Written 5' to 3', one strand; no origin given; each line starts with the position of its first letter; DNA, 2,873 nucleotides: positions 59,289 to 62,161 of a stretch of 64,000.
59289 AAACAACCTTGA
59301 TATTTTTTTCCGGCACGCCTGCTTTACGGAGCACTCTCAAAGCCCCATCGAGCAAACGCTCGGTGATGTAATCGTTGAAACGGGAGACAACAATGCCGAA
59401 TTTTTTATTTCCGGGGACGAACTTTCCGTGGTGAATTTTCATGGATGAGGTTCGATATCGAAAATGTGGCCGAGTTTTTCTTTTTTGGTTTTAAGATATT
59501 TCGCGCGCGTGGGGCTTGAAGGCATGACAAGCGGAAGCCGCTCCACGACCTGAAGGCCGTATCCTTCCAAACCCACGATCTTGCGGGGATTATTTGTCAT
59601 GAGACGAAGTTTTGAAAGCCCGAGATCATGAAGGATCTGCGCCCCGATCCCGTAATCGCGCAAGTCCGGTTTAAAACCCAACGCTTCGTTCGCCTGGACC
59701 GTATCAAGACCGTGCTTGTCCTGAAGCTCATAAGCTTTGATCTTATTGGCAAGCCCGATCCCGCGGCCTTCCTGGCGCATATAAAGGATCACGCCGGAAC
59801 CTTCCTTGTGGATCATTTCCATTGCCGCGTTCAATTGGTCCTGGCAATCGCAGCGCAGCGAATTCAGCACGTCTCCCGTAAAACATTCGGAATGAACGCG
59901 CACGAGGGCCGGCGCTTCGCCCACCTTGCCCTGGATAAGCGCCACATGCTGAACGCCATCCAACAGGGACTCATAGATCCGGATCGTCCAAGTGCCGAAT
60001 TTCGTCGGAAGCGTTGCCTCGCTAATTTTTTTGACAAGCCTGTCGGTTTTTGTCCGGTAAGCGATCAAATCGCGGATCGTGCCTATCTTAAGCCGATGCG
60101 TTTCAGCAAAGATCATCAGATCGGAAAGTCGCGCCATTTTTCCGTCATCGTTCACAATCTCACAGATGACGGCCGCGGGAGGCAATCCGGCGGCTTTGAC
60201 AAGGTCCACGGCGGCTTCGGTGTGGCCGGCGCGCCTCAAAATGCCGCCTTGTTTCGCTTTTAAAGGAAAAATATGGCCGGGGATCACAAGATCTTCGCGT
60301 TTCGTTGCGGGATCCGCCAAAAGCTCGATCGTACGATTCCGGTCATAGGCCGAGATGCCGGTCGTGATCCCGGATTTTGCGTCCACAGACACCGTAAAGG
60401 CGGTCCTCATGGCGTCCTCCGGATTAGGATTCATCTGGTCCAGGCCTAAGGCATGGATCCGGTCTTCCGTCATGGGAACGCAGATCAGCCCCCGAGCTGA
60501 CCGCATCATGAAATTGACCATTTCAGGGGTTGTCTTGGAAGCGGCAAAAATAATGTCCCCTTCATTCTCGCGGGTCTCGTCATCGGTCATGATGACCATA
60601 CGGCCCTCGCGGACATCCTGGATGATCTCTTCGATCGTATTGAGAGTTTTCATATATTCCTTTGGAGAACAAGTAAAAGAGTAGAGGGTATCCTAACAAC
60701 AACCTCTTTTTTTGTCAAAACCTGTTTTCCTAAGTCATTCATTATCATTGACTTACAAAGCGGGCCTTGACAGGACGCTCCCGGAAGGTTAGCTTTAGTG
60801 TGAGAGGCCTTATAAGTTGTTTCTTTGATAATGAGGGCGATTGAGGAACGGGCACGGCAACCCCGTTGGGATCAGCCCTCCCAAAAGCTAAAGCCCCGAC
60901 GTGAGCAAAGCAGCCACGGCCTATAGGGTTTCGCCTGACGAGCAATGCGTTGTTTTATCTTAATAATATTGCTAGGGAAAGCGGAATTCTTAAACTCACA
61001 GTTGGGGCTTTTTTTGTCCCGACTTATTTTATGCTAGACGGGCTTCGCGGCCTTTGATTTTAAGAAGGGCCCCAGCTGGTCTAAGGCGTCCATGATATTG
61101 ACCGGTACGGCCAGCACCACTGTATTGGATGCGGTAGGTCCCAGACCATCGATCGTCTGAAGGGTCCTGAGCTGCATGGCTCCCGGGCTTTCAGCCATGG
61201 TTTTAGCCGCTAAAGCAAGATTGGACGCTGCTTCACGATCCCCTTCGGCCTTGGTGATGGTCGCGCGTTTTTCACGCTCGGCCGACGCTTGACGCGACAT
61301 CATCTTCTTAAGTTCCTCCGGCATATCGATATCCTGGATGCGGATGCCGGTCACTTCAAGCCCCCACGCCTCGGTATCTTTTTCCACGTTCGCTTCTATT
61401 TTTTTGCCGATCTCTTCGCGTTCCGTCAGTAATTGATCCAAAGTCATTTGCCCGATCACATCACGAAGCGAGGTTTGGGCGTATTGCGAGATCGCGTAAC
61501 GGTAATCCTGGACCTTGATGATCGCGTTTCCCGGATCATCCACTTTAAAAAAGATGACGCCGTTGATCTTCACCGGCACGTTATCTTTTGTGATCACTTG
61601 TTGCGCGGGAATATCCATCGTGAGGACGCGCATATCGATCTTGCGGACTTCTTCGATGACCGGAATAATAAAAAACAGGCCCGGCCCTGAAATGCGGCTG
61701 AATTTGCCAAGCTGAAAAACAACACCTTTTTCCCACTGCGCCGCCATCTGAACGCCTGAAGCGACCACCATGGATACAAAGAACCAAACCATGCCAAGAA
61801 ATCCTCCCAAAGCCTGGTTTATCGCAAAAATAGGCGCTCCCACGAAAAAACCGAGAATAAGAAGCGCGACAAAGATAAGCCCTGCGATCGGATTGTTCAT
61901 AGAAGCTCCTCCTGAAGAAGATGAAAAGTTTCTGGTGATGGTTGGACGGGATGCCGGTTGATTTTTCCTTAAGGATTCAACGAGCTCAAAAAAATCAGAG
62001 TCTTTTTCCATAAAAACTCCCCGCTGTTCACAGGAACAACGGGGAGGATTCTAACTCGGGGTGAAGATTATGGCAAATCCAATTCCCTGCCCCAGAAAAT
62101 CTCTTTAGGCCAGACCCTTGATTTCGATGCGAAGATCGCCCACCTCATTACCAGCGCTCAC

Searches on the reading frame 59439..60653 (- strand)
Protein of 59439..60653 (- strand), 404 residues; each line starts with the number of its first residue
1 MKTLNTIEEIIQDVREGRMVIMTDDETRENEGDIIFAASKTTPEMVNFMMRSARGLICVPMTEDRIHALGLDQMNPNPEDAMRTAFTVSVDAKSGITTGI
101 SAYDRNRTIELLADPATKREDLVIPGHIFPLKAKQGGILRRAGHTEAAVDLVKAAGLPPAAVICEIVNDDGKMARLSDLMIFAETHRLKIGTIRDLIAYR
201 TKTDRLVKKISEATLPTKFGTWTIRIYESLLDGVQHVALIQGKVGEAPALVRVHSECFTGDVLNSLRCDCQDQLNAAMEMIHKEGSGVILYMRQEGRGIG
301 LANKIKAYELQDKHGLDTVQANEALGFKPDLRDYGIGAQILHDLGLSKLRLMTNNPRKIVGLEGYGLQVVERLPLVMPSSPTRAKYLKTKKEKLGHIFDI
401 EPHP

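Call 30: search_protein_families(library=pfam, proteins=[window:59439-60653:-], max_evalue=0.00001)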
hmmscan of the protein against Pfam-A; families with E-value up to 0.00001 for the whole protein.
window:59439-60653:- (404 aa): 2 families
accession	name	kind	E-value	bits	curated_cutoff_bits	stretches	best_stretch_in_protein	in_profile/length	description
PF00926.24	DHBP_synthase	-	5.9e-83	277.5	26.4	1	8-199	1-191/191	3,4-dihydroxy-2-butanone 4-phosphate synthase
PF00925.25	GTP_cyclohydro2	-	3.6e-74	248.3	23.3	1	209-374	2-165/165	GTP cyclohydrolase II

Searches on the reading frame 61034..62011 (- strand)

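Call 30: search_protein_families(library=pfam, proteins=[window:61034-62011:-], max_evalue=0.00001)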
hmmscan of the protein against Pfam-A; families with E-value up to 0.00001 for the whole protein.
window:61034-62011:- (325 aa): 2 families
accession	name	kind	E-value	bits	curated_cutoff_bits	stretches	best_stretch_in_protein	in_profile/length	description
PF01145.31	Band_7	-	9.8e-45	153.2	23.6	1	92-258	5-175/176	SPFH domain / Band 7 family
PF13421.11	Band_7_1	-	2.7e-07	30.9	24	1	168-244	131-209/211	SPFH domain-Band 7 family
